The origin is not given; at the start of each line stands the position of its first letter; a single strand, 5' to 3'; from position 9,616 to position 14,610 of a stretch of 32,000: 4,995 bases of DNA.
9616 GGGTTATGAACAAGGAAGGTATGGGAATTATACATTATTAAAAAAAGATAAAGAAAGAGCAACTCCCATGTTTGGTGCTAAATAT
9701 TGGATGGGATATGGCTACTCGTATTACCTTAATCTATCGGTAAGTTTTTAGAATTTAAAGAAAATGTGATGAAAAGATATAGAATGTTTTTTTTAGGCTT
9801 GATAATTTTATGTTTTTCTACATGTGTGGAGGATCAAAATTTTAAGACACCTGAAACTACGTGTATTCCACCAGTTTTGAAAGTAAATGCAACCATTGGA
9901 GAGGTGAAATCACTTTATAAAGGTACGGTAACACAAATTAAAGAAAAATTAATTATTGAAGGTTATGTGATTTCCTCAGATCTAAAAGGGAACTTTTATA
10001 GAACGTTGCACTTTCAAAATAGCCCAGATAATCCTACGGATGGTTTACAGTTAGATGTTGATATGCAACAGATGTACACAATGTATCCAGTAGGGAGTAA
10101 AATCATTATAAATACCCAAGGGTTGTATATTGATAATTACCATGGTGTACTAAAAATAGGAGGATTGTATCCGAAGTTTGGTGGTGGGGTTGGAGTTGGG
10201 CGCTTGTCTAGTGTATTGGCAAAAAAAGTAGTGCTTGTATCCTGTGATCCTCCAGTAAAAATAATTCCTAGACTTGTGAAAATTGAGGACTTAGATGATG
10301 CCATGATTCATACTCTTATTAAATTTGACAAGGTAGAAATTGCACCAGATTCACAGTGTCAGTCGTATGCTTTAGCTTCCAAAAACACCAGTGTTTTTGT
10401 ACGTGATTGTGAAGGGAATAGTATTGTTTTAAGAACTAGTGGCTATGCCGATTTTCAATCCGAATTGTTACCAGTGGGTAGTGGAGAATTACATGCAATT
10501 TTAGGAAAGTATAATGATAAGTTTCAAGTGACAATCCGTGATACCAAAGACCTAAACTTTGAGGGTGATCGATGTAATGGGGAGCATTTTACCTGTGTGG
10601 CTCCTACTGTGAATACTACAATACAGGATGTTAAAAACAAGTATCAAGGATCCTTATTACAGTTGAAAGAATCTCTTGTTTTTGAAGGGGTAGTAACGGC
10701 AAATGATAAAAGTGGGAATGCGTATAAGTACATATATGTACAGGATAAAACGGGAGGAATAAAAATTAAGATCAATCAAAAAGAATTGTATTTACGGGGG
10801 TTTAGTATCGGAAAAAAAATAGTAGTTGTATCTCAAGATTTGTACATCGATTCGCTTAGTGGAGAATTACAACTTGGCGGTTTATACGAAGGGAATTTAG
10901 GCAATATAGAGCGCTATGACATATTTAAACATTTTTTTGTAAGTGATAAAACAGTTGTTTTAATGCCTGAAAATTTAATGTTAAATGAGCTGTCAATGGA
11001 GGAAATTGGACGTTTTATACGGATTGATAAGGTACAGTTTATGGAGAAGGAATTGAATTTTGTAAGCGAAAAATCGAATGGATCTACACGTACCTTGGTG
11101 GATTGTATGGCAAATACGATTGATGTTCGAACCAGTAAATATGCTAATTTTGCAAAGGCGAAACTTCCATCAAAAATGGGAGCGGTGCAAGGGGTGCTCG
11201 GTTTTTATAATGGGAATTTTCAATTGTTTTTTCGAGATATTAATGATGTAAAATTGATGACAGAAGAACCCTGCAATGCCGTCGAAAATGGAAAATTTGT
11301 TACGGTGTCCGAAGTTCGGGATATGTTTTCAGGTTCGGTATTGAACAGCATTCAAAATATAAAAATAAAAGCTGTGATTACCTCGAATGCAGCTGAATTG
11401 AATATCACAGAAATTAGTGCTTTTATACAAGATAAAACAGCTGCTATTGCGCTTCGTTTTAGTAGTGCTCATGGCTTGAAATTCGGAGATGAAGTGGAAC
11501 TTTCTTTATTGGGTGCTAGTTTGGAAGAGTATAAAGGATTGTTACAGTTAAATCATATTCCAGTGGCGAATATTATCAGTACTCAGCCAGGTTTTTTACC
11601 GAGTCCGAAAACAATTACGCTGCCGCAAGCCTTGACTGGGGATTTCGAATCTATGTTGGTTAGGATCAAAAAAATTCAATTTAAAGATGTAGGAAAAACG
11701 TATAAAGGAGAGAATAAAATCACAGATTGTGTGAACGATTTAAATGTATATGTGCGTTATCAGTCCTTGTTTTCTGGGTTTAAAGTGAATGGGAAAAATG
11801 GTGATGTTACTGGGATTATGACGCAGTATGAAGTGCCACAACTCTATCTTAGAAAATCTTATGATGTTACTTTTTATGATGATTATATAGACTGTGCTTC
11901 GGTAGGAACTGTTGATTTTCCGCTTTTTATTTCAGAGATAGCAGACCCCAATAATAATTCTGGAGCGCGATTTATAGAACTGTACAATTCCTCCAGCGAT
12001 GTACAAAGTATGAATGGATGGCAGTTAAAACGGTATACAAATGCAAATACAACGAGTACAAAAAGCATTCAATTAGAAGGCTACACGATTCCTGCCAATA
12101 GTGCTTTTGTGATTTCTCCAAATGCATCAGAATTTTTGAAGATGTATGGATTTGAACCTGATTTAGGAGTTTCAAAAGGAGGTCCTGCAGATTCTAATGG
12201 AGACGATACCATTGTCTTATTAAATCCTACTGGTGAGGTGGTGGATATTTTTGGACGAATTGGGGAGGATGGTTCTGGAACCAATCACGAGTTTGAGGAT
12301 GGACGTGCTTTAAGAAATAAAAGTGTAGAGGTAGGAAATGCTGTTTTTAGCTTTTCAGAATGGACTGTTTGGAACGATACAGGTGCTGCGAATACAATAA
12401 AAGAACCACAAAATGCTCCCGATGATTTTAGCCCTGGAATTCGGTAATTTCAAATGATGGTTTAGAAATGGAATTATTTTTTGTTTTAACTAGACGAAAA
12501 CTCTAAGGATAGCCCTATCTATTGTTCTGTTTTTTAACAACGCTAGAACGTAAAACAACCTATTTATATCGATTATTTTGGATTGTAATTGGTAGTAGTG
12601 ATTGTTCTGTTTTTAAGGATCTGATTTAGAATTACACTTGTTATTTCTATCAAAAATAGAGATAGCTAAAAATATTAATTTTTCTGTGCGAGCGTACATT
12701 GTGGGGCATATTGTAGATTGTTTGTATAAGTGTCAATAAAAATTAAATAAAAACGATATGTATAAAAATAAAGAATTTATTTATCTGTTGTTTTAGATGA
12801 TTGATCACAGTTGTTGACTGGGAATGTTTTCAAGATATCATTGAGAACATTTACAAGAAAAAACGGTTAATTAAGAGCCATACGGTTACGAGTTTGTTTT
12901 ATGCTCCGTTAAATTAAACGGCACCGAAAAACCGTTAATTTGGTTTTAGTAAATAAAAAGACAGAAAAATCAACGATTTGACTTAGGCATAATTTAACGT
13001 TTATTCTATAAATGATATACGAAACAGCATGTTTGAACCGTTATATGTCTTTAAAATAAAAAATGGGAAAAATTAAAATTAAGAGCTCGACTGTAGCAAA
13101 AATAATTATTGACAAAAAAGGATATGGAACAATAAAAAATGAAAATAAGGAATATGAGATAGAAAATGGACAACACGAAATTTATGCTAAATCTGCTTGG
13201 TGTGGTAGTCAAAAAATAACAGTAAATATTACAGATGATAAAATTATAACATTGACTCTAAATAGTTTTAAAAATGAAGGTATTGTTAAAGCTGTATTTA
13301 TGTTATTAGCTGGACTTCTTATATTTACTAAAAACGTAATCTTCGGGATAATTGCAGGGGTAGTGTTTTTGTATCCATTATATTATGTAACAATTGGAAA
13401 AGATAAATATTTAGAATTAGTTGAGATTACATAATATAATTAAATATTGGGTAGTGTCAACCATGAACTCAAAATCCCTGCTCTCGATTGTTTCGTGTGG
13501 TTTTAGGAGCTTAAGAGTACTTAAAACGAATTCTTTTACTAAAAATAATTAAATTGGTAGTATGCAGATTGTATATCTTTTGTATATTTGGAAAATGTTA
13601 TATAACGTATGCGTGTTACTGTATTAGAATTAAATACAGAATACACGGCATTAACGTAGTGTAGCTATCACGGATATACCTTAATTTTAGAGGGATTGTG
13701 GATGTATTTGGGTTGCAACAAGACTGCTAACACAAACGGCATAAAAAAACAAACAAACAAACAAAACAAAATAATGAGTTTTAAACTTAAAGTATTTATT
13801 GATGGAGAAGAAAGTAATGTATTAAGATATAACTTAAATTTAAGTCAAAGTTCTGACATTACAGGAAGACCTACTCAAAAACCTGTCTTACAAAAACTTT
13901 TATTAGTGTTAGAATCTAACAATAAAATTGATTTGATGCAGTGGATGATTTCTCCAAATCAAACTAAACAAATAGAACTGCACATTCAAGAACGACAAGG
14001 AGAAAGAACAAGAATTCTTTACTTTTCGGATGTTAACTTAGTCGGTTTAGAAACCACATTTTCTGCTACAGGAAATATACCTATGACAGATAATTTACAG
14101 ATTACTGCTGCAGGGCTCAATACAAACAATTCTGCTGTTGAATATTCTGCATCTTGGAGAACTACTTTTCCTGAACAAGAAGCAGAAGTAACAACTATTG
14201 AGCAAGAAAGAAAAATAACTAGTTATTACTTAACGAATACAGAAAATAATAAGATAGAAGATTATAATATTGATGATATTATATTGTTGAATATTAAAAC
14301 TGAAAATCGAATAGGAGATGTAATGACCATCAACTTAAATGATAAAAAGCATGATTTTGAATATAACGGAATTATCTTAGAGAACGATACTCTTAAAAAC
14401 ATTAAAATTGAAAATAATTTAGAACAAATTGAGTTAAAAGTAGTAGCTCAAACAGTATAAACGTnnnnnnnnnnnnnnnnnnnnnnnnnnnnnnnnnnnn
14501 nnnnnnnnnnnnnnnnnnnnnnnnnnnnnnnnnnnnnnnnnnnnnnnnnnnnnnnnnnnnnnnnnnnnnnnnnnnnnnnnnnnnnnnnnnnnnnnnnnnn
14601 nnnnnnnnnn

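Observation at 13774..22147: Hcp(TssD)-linked polymorphic metzincin toxin locus with silent C-terminal cassettes and a seven-gene lipoprotein (immunity-like) array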

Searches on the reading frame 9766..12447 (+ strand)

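Call 3: search_protein_families(library=pfam, proteins=[window:9766-12447:+], max_evalue=1)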
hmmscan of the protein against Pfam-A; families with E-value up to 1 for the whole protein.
window:9766-12447:+ (893 aa): 5 families
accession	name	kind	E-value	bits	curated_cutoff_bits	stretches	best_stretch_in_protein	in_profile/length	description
PF18942.5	DUF5689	-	1e-147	490.1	28.6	3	41-262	3-216/217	Family of unknown function (DUF5689)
PF00932.25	LTD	-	9.8e-16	58.5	34.3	1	720-831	8-107/109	Lamin Tail Domain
PF16190.11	E1_FCCH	-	0.0091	16.5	29.5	0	495-542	6-48/70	Ubiquitin-activating enzyme E1 FCCH domain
PF01336.31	tRNA_anti-codon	-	0.055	13.8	27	0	306-341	3-38/75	OB-fold nucleic acid binding domain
PF01917.21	Arch_flagellin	-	0.058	14.2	29.5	1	279-342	26-90/162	Archaebacterial flagellin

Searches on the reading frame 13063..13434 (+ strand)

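Call 3: search_protein_families(library=pfam, proteins=[window:13063-13434:+], max_evalue=1)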
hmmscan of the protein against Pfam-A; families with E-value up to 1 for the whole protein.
window:13063-13434:+ (123 aa): 2 families
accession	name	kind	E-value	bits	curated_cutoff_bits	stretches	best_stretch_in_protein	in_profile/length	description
PF21621.3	MPI_cupin_dom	-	0.075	13.5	27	1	7-40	25-58/79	Mannose-6-phosphate isomerase, cupin domain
PF11184.13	DUF2969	-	0.32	11.9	25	1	7-40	18-51/71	Protein of unknown function (DUF2969)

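Call 4: search_protein_families(library=ncbifam, proteins=[window:13063-13434:+], max_evalue=1)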
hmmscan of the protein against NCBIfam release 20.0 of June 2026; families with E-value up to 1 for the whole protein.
window:13063-13434:+ (123 aa): 1 family
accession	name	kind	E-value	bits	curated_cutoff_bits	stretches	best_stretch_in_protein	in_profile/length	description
TIGR00218.1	manA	equivalog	0.0073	15.5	116.2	1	2-62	301-357/359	mannose-6-phosphate isomerase, class I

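Call 48: search_protein_families(library=padloc, proteins=[window:13063-13431:+], max_evalue=0.1)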
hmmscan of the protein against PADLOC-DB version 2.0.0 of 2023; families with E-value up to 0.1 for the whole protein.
window:13063-13431:+ (123 aa): 0 families

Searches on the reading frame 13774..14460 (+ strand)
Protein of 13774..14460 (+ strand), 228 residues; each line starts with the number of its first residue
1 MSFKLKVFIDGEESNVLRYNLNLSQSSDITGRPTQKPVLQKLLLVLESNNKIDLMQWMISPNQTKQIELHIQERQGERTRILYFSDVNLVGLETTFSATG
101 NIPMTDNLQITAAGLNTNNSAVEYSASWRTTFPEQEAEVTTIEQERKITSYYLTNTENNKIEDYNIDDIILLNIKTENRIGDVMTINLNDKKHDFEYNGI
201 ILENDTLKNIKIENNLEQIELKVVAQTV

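Call 3: search_protein_families(library=pfam, proteins=[window:13774-14460:+], max_evalue=1)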
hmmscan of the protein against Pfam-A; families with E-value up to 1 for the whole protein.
window:13774-14460:+ (228 aa): 3 families
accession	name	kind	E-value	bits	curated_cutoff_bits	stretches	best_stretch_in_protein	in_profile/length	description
PF17642.6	TssD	-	4.4e-25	88.5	25.8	1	1-128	1-127/128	Hemolysin coregulated protein Hcp (TssD)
PF11656.13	DUF3811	-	0.0067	17.2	23.5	1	134-170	13-49/88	YjbD family (DUF3811)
PF18298.6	NusG_add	-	0.15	12.8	27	1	162-223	33-95/109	NusG additional domain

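Call 4: search_protein_families(library=ncbifam, proteins=[window:13774-14460:+], max_evalue=1)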
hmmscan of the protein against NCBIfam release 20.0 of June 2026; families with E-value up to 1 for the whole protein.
window:13774-14460:+ (228 aa): 1 family
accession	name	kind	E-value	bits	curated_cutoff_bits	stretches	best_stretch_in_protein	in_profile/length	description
NF007808.0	PRK10515.1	equivalog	0.0059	17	99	1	133-171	14-52/90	hypothetical protein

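Call 25: find_homologous_proteins(query=window:13774-14457:+)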
Query window:13774-14457:+ (228 aa): 18 proteins with E <= 0.001 among 321 candidates.
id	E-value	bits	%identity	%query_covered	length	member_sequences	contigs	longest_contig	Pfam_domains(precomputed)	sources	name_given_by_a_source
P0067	7.1e-140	482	100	100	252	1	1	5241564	PF17642.7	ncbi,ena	-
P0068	1.6e-73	265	60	98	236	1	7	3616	PF17642.7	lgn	-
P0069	6.5e-69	250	54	98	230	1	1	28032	PF17642.7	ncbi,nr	ncbi:type VI secretion system tube protein TssD [Tenacibaculum sp.]|nr:type VI secretion system tube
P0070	7.5e-67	243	52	99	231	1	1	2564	PF17642.7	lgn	-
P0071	8.3e-67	243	51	99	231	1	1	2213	PF17642.7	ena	-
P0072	3.2e-66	241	52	99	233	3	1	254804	PF17642.7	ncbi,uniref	ncbi:type VI secretion system tube protein TssD [uncultured Algibacter sp.]|uniref:type VI secretion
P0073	7.5e-66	240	54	98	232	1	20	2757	PF17642.7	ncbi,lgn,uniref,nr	ncbi:hypothetical protein J2Q11_13765 [Tenacibaculum finnmarkense genomovar finnmarkense]|uniref:Unc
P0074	7.8e-57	210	46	98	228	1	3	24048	PF17642.7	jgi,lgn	-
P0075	1.0e-52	197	64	67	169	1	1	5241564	PF17642.7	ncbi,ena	-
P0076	2.3e-51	193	48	99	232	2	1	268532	PF17642.7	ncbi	-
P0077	1.7e-44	170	58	63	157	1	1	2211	PF17642.7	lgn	-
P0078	2.0e-43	167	48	81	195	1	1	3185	PF17642.7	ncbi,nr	ncbi:MAG: hypothetical protein CSA40_02095 [Flavobacteriales bacterium]|nr:MAG: hypothetical protein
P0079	5.0e-43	165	42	99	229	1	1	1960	PF17642.7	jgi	-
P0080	3.1e-41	159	41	99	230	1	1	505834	PF17642.7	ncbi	-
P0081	8.5e-37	145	48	66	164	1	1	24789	-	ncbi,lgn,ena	-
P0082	3.0e-30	124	38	93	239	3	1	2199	PF17642.7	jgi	jgi:hypothetical protein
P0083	6.4e-30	123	33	97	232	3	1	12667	PF17642.7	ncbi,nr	ncbi:MAG: hypothetical protein JKX79_07845 [Labilibaculum sp.]|nr:hypothetical protein [Labilibaculu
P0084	1.8e-29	121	33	99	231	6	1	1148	PF17642.7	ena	-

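Call 26: find_encoding_contigs(protein=P0075, flank=10000, max_places=3)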
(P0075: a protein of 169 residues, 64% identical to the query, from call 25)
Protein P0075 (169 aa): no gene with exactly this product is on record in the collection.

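Call 30: search_solved_structures(query=window:13774-14457:+, max_evalue=1)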
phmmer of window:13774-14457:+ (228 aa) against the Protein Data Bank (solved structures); distinct sequences matched with E-value up to 1: 3.
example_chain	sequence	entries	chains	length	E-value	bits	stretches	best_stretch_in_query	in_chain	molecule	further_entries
6bdc_A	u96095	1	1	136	2.6e-07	33.9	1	1-118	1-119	Hcp1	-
4ywg_L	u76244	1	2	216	0.25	14.4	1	71-148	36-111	Light chain of anti-HIV-1 gp120 V1V2 antibody 830A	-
5giv_A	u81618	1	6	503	0.31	14.1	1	123-194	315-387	Carboxypeptidase 1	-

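Call 48: search_protein_families(library=padloc, proteins=[window:13774-14457:+], max_evalue=0.1)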
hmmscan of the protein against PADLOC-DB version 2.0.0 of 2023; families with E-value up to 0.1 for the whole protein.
window:13774-14457:+ (228 aa): 0 families

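Call 66: find_encoding_contigs(protein=P0083, flank=10000, max_places=2)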
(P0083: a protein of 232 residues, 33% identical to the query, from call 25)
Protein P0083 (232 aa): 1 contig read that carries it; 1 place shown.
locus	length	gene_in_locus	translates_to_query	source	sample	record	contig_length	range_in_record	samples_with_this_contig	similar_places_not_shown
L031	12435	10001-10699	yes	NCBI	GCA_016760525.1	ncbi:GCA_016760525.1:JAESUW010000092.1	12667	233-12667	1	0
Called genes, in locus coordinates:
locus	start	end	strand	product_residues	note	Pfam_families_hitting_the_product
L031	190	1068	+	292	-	PF02311:AraC_binding, PF12833:HTH_18, PF00165:HTH_AraC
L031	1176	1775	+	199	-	PF04264:YceI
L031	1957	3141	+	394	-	PF00756:Esterase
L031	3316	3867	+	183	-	PF07700:HNOB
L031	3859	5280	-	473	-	PF07719:TPR_2 (faint)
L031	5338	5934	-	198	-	PF13036:LpoB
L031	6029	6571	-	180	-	PF21857:DUF6913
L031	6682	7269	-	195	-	PF00929:RNase_T, PF16473:Rv2179c-like (faint)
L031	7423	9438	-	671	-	PF22745:Nlig-Ia, PF01653:DNA_ligase_aden, PF03120:OB_DNA_ligase, PF03119:DNA_ligase_ZBD, PF12826:HHH_2, PF14520:HHH_5 (weak), PF00533:BRCT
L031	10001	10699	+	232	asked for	PF17642:TssD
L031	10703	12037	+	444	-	-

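Call 75: find_encoding_contigs(protein=P0080, flank=6000, max_places=2)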
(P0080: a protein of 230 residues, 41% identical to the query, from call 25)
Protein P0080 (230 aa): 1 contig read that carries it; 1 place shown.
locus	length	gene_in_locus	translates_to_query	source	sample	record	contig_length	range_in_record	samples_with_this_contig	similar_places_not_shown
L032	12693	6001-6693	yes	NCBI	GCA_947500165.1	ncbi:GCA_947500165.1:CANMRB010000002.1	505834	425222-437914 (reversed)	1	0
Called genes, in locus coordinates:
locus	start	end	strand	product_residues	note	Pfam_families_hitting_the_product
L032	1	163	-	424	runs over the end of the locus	PF00270:DEAD, PF04851:ResIII, PF00271:Helicase_C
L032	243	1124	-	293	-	PF14257:DUF4349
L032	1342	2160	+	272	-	-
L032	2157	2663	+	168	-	-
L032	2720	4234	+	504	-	-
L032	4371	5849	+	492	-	PF04389:Peptidase_M28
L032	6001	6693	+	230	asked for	PF17642:TssD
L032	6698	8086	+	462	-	-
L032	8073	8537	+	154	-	-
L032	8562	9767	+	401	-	-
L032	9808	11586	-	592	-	PF00750:tRNA-synt_1d, PF05746:DALR_1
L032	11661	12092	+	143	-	-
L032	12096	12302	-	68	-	-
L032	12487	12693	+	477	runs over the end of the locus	PF01370:Epimerase (weak), PF13460:NAD_binding_10, PF11066:DUF2867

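Call 76: find_encoding_contigs(protein=P0074, flank=6000, max_places=2)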
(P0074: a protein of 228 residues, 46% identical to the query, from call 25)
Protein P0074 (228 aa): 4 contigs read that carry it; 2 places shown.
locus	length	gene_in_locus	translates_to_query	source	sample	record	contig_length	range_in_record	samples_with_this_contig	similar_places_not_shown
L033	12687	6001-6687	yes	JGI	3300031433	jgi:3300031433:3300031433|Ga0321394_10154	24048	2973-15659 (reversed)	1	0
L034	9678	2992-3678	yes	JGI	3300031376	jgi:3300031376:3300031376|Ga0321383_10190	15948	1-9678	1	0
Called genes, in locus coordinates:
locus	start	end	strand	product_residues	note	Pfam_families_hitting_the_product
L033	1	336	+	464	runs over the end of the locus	PF03600:CitMHS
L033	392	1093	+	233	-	PF01618:MotA_ExbB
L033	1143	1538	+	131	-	PF02472:ExbD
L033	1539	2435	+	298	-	-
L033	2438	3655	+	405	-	PF08245:Mur_ligase_M, PF02875:Mur_ligase_C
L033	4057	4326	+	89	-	-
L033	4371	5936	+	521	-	-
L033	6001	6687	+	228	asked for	PF17642:TssD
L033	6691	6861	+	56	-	-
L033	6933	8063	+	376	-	-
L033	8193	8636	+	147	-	-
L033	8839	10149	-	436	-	PF01225:Mur_ligase (faint), PF08245:Mur_ligase_M, PF02875:Mur_ligase_C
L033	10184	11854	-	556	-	PF03781:FGE-sulfatase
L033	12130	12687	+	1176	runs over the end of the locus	?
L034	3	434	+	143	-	?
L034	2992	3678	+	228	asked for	PF17642:TssD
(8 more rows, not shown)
